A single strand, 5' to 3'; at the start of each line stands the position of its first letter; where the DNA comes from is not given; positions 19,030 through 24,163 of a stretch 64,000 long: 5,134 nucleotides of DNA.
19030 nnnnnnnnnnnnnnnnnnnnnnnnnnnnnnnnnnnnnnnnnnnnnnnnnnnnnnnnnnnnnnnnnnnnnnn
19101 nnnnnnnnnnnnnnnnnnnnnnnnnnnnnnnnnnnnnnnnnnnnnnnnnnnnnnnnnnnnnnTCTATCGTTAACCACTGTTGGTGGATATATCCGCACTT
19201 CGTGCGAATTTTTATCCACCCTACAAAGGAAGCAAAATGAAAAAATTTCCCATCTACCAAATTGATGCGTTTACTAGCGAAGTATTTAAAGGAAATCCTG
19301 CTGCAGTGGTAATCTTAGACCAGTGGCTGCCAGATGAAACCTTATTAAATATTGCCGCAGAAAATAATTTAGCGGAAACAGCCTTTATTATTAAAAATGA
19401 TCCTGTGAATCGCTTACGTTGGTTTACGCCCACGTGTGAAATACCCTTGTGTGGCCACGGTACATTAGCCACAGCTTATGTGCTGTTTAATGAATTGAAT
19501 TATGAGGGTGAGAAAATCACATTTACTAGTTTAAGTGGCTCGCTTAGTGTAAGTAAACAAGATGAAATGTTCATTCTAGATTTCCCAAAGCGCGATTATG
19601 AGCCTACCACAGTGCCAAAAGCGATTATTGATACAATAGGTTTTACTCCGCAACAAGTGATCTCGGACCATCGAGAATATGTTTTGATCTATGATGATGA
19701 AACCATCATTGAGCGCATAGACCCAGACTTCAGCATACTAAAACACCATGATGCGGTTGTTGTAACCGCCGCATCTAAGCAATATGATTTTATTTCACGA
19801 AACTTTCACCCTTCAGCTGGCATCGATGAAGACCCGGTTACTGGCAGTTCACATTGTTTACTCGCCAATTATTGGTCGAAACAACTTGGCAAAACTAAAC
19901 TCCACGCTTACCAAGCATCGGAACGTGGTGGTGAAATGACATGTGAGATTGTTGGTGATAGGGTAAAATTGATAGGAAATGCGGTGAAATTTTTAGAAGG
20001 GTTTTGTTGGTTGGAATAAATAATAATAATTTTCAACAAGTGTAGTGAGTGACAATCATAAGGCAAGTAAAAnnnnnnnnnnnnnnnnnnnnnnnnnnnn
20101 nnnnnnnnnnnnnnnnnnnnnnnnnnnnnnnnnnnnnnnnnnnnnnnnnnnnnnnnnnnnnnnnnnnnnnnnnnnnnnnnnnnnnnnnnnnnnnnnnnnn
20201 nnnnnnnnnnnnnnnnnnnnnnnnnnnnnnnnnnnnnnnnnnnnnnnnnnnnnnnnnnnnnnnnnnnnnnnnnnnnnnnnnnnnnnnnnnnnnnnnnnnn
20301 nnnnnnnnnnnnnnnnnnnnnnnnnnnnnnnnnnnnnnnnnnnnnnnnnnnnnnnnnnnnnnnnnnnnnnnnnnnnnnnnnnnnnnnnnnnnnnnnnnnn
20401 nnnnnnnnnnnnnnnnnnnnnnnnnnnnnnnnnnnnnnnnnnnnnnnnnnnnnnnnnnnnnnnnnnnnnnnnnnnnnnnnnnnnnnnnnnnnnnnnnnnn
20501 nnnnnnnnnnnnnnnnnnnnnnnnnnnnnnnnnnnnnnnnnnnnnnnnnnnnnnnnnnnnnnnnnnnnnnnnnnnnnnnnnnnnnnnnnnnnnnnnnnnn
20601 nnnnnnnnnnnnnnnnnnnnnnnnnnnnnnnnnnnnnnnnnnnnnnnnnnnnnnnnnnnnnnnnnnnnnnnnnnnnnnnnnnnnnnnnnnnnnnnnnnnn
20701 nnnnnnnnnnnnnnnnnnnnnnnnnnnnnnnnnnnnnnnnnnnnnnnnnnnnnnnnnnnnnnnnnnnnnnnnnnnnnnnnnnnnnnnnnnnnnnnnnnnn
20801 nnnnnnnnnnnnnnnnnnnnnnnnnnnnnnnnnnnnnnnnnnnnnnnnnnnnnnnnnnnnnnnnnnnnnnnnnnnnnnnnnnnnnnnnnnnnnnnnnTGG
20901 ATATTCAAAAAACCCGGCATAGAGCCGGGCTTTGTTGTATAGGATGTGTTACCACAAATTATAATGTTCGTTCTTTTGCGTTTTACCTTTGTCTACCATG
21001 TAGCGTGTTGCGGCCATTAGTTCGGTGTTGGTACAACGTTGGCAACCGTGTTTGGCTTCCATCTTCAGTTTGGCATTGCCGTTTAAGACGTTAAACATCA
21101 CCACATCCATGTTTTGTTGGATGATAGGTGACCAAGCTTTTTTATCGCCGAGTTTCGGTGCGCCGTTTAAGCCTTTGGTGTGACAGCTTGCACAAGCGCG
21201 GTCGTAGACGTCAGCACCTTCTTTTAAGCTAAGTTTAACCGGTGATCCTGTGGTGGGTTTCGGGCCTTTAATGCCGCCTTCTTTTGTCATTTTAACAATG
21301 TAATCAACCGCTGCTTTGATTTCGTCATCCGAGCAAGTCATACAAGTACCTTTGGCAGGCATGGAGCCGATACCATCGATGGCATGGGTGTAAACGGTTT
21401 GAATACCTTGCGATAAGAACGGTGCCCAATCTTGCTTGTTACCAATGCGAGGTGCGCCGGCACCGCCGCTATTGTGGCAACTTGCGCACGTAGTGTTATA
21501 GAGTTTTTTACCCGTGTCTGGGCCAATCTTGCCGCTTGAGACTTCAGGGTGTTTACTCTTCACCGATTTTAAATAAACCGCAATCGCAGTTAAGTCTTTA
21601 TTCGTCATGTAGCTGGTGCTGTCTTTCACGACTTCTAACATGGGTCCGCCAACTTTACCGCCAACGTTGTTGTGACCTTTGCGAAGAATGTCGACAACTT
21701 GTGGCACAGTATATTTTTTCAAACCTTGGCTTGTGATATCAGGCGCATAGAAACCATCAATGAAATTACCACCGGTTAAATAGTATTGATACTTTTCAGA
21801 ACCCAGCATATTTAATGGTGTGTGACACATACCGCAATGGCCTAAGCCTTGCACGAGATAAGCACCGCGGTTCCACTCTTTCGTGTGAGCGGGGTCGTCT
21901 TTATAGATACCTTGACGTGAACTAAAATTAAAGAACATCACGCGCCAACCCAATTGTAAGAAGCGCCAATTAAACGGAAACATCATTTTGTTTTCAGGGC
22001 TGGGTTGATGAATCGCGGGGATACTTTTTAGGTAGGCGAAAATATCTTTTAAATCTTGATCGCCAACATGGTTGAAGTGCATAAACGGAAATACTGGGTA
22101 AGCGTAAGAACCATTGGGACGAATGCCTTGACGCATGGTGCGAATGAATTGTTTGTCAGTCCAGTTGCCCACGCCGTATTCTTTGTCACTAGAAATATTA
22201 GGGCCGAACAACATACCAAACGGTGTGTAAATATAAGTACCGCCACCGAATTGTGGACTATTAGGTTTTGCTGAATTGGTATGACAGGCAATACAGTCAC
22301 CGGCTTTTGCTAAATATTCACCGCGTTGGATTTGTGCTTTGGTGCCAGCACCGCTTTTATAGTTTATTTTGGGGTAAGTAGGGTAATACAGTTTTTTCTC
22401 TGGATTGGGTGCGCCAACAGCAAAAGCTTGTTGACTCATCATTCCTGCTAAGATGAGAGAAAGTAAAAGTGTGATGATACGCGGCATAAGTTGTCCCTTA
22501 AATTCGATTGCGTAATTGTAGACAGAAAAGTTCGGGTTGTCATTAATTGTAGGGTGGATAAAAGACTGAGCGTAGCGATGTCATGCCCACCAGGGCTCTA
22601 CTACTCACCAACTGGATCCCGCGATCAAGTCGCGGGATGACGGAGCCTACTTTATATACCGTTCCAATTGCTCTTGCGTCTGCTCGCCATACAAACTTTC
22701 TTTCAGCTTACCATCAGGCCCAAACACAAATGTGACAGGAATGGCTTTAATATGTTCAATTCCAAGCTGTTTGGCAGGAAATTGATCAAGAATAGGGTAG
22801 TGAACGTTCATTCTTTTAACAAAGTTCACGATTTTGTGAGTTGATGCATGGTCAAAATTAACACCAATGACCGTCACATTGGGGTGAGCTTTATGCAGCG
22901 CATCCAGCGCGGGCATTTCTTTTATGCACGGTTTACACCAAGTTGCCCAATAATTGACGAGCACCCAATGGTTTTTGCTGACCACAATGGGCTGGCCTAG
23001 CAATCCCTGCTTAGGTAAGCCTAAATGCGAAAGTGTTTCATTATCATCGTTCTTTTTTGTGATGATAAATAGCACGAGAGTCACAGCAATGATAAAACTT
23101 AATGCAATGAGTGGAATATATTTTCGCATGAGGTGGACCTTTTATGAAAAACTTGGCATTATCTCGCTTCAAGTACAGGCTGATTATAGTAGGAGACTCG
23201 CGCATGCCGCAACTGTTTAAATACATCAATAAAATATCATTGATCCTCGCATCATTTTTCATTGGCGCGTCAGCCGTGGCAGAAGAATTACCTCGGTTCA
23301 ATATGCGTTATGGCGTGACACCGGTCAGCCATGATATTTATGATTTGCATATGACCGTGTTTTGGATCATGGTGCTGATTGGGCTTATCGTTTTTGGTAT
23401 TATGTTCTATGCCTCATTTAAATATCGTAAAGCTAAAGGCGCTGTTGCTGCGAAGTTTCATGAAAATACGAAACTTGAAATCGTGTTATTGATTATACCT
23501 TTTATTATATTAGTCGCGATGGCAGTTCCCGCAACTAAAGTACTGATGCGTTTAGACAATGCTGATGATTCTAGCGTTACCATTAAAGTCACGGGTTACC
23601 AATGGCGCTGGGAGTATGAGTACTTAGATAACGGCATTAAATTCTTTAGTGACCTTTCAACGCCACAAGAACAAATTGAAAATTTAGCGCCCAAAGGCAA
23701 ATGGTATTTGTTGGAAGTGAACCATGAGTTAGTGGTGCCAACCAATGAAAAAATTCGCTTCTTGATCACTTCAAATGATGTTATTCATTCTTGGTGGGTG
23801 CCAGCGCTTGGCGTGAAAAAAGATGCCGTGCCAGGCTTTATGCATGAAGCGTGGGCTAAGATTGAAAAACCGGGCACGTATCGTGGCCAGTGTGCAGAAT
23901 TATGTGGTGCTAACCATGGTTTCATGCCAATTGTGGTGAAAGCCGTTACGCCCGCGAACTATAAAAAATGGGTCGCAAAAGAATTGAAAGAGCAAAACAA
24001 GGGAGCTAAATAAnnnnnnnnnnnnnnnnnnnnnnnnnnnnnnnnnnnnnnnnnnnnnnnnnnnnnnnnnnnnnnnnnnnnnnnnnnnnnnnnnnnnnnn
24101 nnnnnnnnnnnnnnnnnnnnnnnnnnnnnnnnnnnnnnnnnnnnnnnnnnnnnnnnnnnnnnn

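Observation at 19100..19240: Repeat termini donate stop codons (mtnN remnant, trpC, tlpA) and create fake N-terminal extensions (NFYPPY) on downstream genes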

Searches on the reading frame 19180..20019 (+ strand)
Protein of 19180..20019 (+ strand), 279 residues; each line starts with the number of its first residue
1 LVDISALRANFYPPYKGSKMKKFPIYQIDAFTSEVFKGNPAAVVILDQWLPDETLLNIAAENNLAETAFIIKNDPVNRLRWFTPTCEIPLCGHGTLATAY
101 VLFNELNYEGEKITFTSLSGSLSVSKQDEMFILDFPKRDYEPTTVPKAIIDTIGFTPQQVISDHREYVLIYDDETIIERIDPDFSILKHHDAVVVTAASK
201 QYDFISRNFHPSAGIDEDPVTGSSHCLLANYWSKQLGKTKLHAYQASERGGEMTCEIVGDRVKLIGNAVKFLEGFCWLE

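Call 13: search_protein_families(library=pfam, proteins=[window:19180-20019:+])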
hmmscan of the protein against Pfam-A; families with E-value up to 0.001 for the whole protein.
window:19180-20019:+ (279 aa): 1 family
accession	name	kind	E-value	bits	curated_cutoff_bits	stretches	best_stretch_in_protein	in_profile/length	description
PF02567.21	PhzC-PhzF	-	2.9e-56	191.5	27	1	28-274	1-281/281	Phenazine biosynthesis-like protein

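Call 42: list_cluster_members(proteins=[window:19180-20016:+, window:19237-20016:+, window:30571-31305:+, window:30652-31305:+, window:43523-44113:+, window:43598-44113:+, window:25415-25666:-, window:18963-19115:+])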
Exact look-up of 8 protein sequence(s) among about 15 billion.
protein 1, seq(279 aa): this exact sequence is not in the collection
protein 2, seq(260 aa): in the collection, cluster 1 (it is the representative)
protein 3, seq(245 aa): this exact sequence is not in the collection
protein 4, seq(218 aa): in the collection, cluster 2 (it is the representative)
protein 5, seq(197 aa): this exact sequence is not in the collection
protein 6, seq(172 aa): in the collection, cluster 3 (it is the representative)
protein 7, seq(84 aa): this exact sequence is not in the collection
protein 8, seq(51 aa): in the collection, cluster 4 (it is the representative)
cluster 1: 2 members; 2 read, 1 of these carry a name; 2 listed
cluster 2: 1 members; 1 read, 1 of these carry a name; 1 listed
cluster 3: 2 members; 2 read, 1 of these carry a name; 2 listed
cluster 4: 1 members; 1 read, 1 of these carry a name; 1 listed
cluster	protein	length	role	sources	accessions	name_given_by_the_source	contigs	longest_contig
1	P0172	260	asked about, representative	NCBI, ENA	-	-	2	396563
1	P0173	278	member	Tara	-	strand:- start:68838 stop:69674 length:837 start_codon:yes stop_codon:yes ...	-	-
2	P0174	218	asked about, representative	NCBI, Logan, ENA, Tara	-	strand:- start:57549 stop:58205 length:657 start_codon:yes stop_codon:yes ...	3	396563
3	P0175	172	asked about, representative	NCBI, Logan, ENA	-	-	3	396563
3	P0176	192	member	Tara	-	strand:- start:44741 stop:45319 length:579 start_codon:yes stop_codon:yes ...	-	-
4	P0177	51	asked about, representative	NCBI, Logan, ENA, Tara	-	strand:- start:69739 stop:69894 length:156 start_codon:yes stop_codon:yes ...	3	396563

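Call 63: search_solved_structures(query=window:19180-20016:+, max_evalue=1e-10, show_alignments=1)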
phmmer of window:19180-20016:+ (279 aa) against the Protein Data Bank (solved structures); distinct sequences matched with E-value up to 1e-10: 11.
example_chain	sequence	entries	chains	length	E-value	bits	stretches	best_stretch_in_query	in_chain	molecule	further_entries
1s7j_A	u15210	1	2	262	2e-68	233.8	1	22-278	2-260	phenazine biosynthesis protein PhzF family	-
4dun_A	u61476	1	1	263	1.2e-56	195.2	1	25-275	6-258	Putative phenazine biosynthesis PhzC/PhzF protein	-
1qya_A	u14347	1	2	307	1.2e-20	77.1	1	20-225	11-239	HYPOTHETICAL PROTEIN yddE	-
1sdj_A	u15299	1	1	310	1.4e-20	76.9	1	22-225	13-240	Hypothetical protein yddE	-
1qy9_A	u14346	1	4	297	2.6e-20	76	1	24-225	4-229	Uncharacterized isomerase YddE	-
3edn_A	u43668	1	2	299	5.1e-16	61.9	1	20-122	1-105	Phenazine biosynthesis protein, PhzF family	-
1ym5_A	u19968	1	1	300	6.4e-15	58.3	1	23-235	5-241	Hypothetical 32.6 kDa protein in DAP2-SLT2 intergenic region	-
1u1v_A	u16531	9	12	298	5.8e-13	51.9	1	16-231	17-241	Phenazine biosynthesis protein phzF | Trans-2,3-dihydro-3-hydroxyanthranilate isomerase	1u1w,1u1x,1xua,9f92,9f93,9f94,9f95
5iwe_A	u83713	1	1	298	1.5e-12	50.5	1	16-231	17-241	Trans-2,3-dihydro-3-hydroxyanthranilate isomerase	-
1t6k_A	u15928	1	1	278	2.3e-12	49.9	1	28-231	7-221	Phenazine biosynthesis protein phzF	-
1xub_A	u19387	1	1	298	1.4e-11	47.3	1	16-231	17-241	Phenazine biosynthesis protein phzF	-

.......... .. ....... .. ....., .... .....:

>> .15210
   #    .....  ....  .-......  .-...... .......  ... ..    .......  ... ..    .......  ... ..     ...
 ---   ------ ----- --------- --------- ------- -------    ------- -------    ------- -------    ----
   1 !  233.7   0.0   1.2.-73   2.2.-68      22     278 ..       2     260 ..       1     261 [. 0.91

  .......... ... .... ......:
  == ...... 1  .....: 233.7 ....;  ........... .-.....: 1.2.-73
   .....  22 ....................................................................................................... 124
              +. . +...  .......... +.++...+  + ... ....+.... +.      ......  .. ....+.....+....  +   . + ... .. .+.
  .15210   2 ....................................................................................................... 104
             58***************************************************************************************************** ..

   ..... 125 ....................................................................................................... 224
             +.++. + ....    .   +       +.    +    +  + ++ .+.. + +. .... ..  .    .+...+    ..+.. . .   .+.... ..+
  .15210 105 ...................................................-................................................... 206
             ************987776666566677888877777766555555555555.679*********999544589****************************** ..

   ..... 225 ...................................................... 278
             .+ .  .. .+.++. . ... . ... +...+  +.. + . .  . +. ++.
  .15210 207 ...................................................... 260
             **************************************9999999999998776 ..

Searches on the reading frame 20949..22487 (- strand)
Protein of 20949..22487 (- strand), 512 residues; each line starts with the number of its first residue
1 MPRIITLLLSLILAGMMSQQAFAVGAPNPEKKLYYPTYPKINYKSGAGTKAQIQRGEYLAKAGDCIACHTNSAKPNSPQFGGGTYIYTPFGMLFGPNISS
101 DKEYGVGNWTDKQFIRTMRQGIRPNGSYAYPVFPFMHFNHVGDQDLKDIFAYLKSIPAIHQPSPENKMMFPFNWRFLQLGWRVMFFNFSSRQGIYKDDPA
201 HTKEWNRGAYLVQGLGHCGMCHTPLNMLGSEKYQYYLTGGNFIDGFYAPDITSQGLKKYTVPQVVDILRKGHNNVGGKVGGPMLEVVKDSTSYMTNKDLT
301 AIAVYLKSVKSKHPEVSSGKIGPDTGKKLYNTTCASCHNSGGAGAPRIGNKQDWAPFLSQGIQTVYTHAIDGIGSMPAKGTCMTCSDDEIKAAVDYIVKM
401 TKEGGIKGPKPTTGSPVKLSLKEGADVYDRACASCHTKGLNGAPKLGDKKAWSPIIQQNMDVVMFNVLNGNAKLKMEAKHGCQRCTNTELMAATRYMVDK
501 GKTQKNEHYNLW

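Call 14: search_protein_families(library=pfam, proteins=[window:20949-22487:-])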
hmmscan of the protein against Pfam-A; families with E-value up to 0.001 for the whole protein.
window:20949-22487:- (512 aa): 5 families
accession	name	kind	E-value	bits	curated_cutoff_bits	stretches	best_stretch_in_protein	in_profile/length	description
PF13442.11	Cytochrome_CBB3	-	8.7e-38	128.9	27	2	324-397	4-68/68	Cytochrome C oxidase, cbb3-type, subunit III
PF00034.26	Cytochrom_C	-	3.8e-30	105.5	21.3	2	325-400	3-89/90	Cytochrome c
PF22113.1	Mtrc-MtrF_II-IV_dom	-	2.1e-08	34.3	30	1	327-439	77-166/176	Outer membrane cytochrome MtrC/MtrF-like, domains II/IV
PF14495.11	Cytochrom_C550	-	7.4e-05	22.9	27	0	325-342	28-45/136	Cytochrome c-550 domain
PF14522.11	Cytochrome_C7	-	0.00027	21.1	24.8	0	49-73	34-52/67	Cytochrome c7 and related cytochrome c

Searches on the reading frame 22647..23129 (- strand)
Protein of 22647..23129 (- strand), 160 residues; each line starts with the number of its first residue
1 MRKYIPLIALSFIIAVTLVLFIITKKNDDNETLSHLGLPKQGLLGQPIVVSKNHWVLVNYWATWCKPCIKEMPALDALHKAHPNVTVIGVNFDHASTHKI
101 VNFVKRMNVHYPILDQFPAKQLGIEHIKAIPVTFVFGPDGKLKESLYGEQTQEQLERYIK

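Call 13: search_protein_families(library=pfam, proteins=[window:22647-23129:-])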
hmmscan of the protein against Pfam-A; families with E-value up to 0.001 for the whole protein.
window:22647-23129:- (160 aa): 4 families
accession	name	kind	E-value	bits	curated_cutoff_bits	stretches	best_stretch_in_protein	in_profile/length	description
PF00578.27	AhpC-TSA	-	3.4e-15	56.5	26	1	52-144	24-123/124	AhpC/TSA family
PF08534.16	Redoxin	-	1.7e-10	41.3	26.6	1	52-152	27-138/148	Redoxin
PF00085.26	Thioredoxin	-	3.4e-10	40.3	23.5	1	49-98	14-64/103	Thioredoxin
PF13905.12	Thioredoxin_8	-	6.6e-09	36.4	27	1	56-141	4-93/94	Thioredoxin-like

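Call 37: find_homologous_proteins(query=window:22650-23129:-, max_evalue=1e-10)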
Query window:22650-23129:- (160 aa): 51 proteins with E <= 1e-10 among 482 candidates.
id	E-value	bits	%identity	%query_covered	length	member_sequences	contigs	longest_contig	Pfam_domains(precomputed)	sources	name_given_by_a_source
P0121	3.3e-104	364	100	100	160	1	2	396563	PF00085.27,PF08534.17,PF13905.13,PF00578.28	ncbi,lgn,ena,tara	tara:strand:+ start:65728 stop:66210 length:483 start_codon:yes stop_codon:yes gene_type:complete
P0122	1.3e-35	141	47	83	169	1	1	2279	PF00085.27,PF08534.17,PF13905.13,PF13098.14,PF00578.28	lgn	-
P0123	7.5e-27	112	46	74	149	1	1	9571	PF00085.27,PF08534.17,PF13905.13,PF13098.14,PF00578.28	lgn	-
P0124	4.4e-26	110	46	68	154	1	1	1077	PF00085.27,PF08534.17,PF13905.13,PF13098.14,PF00578.28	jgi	jgi:thiol-disulfide isomerase/thioredoxin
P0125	3.9e-24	103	45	72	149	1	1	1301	PF00085.27,PF08534.17,PF13905.13,PF00578.28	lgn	-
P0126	8.2e-21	93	40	64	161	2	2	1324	PF00085.27,PF08534.17,PF00578.28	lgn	-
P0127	9.2e-21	92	42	68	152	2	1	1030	PF00085.27,PF08534.17,PF13905.13,PF13098.14,PF00578.28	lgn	-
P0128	1.6e-20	92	41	63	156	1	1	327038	PF00085.27,PF08534.17,PF13905.13,PF00578.28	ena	-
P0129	2.7e-16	78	34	83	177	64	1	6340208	PF00085.27,PF08534.17,PF13905.13,PF13098.14,PF00578.28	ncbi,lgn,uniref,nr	ncbi:TlpA family protein disulfide reductase [Achromobacter spanius]|uniref:Thioredoxin n=1 Tax=Achr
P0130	3.7e-16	77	38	74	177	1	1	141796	PF00085.27,PF08534.17,PF13905.13,PF00578.28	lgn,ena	-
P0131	3.8e-16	77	36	74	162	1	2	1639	PF00085.27,PF08534.17,PF13905.13,PF00578.28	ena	-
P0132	6.4e-16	77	39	74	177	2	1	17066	PF00085.27,PF08534.17,PF13905.13,PF13098.14,PF00578.28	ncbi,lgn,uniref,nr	ncbi:Thiol-disulfide oxidoreductase ResA [Achromobacter animicus]|uniref:Thiol-disulfide oxidoreduct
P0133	6.7e-16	77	38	74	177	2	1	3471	PF00085.27,PF08534.17,PF13905.13,PF13098.14,PF00578.28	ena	-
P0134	8.2e-16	76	38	73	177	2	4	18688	PF00085.27,PF08534.17,PF13905.13,PF13098.14,PF00578.28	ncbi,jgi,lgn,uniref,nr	ncbi:TlpA family protein disulfide reductase [Achromobacter animicus]|uniref:TlpA family protein dis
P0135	9.0e-16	76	38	67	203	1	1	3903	PF00085.27,PF08534.17,PF13905.13,PF00578.28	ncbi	ncbi:MAG: TlpA disulfide reductase family protein [Lysobacteraceae bacterium]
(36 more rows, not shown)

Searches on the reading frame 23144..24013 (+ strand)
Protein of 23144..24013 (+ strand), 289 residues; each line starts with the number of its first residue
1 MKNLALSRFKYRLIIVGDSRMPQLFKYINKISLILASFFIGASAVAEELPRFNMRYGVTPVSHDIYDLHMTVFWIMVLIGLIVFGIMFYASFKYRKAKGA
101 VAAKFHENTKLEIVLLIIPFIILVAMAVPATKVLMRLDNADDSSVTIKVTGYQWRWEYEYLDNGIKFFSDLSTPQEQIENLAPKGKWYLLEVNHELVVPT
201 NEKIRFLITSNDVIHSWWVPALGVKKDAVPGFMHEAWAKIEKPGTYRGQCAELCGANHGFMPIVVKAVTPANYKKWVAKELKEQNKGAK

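Call 14: search_protein_families(library=pfam, proteins=[window:23144-24013:+])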
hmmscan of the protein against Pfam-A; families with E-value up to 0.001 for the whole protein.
window:23144-24013:+ (289 aa): 3 families
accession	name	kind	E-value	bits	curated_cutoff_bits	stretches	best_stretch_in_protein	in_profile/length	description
PF00116.26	COX2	-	1.4e-39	135.1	22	1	146-268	2-120/120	Cytochrome C oxidase subunit II, periplasmic domain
PF02790.20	COX2_TM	-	2.1e-12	47.5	22.8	1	52-132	6-87/88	Cytochrome C oxidase subunit II, transmembrane domain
PF13473.12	Cupredoxin_1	-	0.00019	21.8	27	0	195-250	36-92/104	Cupredoxin-like domain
